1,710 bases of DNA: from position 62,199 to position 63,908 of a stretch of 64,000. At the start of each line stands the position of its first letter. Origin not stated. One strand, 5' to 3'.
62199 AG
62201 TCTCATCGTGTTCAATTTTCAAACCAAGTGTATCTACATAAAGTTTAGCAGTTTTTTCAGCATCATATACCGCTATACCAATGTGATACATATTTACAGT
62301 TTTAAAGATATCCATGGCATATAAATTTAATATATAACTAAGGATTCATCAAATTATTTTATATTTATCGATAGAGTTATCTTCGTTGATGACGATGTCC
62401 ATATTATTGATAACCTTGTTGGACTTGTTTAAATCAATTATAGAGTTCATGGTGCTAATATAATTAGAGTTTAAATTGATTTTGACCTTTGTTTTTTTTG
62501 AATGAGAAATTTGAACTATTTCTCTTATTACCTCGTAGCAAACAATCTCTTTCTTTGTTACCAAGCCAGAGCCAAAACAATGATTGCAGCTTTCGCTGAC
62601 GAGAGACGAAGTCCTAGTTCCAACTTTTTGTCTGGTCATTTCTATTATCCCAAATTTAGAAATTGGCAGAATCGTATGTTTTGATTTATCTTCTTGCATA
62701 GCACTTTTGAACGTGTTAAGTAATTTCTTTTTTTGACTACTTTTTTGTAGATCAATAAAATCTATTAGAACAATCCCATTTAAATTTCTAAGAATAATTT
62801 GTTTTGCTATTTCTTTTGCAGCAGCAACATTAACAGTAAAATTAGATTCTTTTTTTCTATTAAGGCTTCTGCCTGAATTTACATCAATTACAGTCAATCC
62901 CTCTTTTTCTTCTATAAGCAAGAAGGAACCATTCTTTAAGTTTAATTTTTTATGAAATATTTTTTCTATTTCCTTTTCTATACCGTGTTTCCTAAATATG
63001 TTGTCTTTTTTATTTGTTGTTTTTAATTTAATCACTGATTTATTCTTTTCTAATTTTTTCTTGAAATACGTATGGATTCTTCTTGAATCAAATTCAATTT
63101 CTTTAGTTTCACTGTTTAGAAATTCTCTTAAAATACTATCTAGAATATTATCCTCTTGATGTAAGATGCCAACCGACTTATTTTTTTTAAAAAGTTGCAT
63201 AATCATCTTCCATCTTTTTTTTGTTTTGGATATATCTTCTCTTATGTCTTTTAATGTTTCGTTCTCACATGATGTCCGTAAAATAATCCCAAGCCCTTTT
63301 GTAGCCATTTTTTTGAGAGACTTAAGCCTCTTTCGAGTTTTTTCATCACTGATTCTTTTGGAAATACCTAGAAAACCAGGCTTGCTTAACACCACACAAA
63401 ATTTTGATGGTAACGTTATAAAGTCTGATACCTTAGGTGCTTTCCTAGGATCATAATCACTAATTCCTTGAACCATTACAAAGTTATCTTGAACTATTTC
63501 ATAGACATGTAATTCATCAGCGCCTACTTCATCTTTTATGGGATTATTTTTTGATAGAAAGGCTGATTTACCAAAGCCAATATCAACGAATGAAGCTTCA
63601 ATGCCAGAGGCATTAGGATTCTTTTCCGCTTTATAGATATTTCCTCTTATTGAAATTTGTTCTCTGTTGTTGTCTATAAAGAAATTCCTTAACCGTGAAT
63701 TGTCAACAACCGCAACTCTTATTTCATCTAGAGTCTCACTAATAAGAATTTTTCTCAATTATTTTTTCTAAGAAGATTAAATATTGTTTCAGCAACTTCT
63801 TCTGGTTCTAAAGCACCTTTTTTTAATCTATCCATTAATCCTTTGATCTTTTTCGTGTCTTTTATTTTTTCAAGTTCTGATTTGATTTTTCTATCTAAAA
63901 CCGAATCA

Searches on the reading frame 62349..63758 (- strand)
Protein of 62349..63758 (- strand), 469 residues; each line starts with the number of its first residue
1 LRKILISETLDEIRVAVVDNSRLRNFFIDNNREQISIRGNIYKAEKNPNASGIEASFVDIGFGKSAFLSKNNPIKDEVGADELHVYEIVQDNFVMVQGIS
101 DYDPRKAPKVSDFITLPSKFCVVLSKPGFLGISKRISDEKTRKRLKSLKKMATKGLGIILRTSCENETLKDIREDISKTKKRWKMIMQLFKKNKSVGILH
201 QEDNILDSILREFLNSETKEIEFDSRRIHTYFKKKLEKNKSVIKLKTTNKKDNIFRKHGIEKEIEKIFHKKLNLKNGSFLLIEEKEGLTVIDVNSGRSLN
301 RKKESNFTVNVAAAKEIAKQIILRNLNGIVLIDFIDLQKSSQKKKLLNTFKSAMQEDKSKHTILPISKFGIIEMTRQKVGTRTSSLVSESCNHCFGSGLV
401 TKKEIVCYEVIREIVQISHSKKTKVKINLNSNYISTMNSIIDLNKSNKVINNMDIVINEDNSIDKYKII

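Call 78: search_protein_families(library=pfam, proteins=[window:62349-63758:-], max_evalue=0.001)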
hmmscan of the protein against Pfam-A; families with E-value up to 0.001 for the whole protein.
window:62349-63758:- (469 aa): 1 family
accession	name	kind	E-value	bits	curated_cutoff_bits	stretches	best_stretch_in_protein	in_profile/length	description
PF10150.14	RNase_E_G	-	3.2e-74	250.2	25.5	1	115-379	1-270/270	Ribonuclease E/G family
